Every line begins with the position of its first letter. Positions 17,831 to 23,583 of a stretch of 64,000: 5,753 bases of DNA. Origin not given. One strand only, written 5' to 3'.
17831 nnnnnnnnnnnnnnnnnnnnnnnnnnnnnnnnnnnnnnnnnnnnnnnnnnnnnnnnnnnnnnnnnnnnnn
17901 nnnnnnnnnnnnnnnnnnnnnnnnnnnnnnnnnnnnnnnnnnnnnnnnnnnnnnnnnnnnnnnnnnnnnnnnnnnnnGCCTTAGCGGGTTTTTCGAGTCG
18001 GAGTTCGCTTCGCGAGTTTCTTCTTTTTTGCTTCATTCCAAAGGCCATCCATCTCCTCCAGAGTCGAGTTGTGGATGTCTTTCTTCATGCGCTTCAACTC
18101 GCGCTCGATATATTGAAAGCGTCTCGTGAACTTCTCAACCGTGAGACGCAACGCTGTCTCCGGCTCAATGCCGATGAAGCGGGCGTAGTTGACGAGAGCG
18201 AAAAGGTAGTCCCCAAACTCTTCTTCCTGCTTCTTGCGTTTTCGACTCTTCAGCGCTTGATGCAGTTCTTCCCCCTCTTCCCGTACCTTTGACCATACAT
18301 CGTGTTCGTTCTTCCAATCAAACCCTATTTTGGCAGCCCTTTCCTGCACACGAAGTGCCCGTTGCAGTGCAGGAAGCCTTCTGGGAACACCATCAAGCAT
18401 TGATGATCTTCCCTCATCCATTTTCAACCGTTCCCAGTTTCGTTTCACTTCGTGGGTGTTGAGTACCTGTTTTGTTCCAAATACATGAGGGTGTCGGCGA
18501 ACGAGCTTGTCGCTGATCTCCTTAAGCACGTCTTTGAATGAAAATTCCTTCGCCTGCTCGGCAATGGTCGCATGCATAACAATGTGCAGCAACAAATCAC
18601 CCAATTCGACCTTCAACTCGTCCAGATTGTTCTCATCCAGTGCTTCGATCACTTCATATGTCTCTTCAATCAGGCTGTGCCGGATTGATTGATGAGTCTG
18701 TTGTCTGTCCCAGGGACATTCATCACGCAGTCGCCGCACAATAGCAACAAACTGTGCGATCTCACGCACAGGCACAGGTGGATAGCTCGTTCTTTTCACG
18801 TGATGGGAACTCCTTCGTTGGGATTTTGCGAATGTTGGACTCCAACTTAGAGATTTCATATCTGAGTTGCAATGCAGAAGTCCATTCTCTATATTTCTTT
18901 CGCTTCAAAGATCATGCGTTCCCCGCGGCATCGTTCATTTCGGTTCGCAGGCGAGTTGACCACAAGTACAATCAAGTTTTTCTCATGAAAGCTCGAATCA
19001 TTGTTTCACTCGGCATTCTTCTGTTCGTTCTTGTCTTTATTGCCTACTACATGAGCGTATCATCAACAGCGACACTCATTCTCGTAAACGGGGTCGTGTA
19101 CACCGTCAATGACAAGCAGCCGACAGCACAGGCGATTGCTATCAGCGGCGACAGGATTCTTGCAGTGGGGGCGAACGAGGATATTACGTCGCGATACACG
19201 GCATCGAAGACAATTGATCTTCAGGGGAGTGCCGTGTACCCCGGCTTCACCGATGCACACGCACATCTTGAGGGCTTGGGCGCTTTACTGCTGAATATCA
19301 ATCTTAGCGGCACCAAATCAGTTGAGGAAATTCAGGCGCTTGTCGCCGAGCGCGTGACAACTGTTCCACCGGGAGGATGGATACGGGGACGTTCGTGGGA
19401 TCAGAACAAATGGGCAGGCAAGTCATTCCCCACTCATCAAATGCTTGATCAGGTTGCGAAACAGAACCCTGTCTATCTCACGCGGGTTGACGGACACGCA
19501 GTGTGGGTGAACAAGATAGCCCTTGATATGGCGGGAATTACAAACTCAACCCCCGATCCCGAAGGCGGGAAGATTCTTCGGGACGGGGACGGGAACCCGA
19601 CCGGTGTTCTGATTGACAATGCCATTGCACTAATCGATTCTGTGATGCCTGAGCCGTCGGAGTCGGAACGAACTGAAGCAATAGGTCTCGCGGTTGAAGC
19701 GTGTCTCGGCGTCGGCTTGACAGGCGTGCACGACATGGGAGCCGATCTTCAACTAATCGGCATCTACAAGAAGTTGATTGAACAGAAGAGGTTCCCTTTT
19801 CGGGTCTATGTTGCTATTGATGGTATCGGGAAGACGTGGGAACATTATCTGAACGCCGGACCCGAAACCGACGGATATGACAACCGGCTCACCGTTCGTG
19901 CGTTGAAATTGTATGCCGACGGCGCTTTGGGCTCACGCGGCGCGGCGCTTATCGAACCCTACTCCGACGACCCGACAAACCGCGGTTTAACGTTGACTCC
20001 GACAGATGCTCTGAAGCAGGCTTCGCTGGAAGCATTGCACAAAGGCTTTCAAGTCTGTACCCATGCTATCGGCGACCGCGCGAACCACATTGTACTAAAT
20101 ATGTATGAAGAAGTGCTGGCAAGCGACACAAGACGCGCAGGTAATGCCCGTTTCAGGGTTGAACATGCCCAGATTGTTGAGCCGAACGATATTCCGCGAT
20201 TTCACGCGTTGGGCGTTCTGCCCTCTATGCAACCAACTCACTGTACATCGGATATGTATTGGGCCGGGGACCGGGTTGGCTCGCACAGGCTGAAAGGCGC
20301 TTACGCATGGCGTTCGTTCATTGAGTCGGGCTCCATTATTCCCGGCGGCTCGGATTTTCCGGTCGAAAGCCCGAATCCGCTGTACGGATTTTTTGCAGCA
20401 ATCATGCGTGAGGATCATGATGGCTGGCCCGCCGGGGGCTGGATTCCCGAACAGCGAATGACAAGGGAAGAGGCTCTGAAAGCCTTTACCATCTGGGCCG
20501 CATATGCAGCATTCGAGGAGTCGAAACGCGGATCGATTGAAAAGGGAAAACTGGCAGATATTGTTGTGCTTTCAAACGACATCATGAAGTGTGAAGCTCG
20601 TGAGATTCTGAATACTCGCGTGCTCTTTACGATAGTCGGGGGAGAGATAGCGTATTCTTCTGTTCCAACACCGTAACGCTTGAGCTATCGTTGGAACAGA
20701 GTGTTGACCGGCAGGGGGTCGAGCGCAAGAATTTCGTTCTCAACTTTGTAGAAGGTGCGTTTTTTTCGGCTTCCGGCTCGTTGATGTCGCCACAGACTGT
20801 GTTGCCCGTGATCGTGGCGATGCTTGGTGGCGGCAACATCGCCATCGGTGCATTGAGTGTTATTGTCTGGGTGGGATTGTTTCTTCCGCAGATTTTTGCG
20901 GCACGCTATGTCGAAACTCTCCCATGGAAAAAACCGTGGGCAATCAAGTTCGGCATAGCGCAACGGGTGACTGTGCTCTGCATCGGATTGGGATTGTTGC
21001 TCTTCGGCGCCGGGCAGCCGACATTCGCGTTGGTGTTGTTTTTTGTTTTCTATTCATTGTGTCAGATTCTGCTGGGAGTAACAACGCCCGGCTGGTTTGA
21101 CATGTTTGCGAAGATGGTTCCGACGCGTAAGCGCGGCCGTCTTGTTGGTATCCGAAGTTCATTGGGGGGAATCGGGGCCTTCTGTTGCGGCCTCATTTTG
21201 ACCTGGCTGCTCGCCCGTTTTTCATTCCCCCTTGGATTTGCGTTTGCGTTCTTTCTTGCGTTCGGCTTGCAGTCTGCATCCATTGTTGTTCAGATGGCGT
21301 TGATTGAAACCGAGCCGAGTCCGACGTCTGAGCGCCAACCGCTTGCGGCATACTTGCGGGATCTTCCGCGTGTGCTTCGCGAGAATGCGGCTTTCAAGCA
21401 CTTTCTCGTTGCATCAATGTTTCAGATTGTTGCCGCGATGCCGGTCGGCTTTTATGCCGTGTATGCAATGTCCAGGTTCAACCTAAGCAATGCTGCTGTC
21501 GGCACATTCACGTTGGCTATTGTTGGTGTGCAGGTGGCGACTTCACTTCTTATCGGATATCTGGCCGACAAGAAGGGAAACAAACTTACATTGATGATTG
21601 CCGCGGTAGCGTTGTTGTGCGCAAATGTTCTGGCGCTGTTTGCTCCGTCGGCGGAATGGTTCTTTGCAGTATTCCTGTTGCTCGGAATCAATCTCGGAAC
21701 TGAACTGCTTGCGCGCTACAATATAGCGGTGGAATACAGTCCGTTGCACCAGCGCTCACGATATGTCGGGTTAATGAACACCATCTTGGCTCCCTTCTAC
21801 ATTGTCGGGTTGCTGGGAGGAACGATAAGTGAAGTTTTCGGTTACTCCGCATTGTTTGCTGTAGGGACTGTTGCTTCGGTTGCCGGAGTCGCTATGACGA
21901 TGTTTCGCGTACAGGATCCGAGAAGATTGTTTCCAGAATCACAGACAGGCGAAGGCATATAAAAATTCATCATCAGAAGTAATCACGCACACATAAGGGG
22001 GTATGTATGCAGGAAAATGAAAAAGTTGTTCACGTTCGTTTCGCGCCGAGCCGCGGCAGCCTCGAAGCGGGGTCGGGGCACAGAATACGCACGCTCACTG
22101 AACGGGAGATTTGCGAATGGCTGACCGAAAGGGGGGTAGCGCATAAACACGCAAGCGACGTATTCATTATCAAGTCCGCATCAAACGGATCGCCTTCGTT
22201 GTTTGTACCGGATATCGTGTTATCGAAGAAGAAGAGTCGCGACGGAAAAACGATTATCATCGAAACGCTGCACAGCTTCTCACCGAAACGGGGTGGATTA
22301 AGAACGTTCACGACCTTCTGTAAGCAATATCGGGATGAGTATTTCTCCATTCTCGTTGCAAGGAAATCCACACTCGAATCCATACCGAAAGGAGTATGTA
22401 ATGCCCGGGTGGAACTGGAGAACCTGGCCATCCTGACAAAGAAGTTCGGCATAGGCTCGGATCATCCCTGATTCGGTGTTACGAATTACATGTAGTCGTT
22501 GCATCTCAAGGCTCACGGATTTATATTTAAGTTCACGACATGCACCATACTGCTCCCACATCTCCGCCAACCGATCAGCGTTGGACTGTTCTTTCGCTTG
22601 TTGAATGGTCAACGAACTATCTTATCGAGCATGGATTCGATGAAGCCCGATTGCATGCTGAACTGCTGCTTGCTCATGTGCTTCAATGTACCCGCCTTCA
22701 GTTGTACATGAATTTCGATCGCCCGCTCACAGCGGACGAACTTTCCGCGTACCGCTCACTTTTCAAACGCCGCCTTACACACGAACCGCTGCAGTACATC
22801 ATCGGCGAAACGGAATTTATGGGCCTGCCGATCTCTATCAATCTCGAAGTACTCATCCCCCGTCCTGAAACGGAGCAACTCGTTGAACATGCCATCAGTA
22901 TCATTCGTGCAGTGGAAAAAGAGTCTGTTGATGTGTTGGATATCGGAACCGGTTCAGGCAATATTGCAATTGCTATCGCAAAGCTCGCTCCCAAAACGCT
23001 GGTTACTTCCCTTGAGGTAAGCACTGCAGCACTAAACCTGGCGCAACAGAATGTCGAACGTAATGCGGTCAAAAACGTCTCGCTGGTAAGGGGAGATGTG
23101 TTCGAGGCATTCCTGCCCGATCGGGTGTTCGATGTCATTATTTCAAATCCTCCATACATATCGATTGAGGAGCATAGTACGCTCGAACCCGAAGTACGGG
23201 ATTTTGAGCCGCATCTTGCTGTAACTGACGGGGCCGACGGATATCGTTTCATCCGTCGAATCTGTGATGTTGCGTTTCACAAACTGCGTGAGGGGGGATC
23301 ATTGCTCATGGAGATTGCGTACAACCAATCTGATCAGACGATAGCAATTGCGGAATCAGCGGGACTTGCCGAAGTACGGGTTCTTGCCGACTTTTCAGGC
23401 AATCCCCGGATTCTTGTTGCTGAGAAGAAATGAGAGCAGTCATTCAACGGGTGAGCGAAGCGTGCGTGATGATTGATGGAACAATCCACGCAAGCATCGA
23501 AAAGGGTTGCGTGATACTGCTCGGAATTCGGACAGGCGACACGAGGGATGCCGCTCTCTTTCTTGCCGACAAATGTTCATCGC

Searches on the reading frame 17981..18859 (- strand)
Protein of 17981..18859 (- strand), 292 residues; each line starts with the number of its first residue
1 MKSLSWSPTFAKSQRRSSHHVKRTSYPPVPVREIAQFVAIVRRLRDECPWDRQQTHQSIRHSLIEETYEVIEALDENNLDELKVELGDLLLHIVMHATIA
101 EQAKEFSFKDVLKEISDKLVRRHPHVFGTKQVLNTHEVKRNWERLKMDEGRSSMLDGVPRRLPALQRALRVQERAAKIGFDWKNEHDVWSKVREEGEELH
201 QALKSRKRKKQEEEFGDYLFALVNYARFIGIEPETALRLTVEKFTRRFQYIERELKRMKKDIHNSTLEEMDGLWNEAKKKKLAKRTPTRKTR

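Call 6: search_protein_families(library=pfam, proteins=[window:17981-18859:-], max_evalue=0.00001)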
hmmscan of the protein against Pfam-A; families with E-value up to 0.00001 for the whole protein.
window:17981-18859:- (292 aa): 2 families
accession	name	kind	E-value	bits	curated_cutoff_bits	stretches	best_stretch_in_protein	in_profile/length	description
PF03819.22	MazG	-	3.1e-35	120.7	22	2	54-127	1-74/74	MazG nucleotide pyrophosphohydrolase domain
PF01503.22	PRA-PH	-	9.3e-11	42.4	21.3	0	50-116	20-83/86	Phosphoribosyl-ATP pyrophosphohydrolase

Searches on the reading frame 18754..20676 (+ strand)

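Call 6: search_protein_families(library=pfam, proteins=[window:18754-20676:+], max_evalue=0.00001)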
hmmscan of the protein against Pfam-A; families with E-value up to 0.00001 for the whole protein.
window:18754-20676:+ (640 aa): 2 families
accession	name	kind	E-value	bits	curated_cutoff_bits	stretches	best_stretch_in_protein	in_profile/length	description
PF07969.17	Amidohydro_3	-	2.8e-113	380.3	29.7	1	152-634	1-472/472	Amidohydrolase family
PF01979.26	Amidohydro_1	-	9e-09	35.4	25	0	307-632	35-344/345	Amidohydrolase family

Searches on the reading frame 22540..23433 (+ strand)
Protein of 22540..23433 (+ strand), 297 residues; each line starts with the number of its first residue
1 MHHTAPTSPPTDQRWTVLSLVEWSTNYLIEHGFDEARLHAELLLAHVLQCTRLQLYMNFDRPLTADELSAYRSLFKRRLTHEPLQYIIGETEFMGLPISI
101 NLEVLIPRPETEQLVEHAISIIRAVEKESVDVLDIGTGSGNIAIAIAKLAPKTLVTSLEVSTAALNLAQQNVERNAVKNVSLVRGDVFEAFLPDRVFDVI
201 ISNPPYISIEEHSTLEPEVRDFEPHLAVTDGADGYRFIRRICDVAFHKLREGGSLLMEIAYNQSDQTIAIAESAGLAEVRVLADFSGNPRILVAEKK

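Call 6: search_protein_families(library=pfam, proteins=[window:22540-23433:+], max_evalue=0.00001)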
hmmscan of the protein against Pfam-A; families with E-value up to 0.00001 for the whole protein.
window:22540-23433:+ (297 aa): 13 families
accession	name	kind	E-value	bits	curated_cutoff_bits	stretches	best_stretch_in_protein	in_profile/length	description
PF17827.6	PrmC_N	-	2.5e-24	86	23.4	1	20-89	2-71/71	PrmC N-terminal domain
PF05175.20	MTS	-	5.6e-19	68.8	23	1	126-208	28-110/170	Methyltransferase small domain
PF13847.12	Methyltransf_31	-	3e-14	53.4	27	1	128-213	3-82/145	Methyltransferase domain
PF13649.12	Methyltransf_25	-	6.5e-12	46.4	27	1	132-203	1-71/97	Methyltransferase domain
PF06325.19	PrmA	-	1.7e-11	44.6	22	1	119-203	152-233/296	Ribosomal protein L11 methyltransferase (PrmA)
PF02390.23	Methyltransf_4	-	4.8e-09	36.4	24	1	130-193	3-69/173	Putative methyltransferase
PF01135.25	PCMT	-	5.4e-09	36.6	20.3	1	92-201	42-147/210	Protein-L-isoaspartate(D-aspartate) O-methyltransferase (PCMT)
PF05958.17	tRNA_U5-meth_tr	-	1.9e-08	34.1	23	1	113-184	189-255/357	tRNA (Uracil-5-)-methyltransferase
PF08241.18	Methyltransf_11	-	2.3e-08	35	21.2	1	133-203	1-67/95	Methyltransferase domain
PF08242.18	Methyltransf_12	-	4.7e-07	30.9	30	1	133-203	1-72/98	Methyltransferase domain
PF02475.24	TRM5-TYW2_MTfase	-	6.2e-07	30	28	1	120-206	29-114/164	TRM5/TYW2 methyltransferase domain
PF01209.24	Ubie_methyltran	-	8.5e-07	29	20.1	1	125-200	44-120/233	ubiE/COQ5 methyltransferase family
PF03602.21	Cons_hypoth95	-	6.3e-06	26.4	24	1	108-208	22-125/182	Conserved hypothetical protein 95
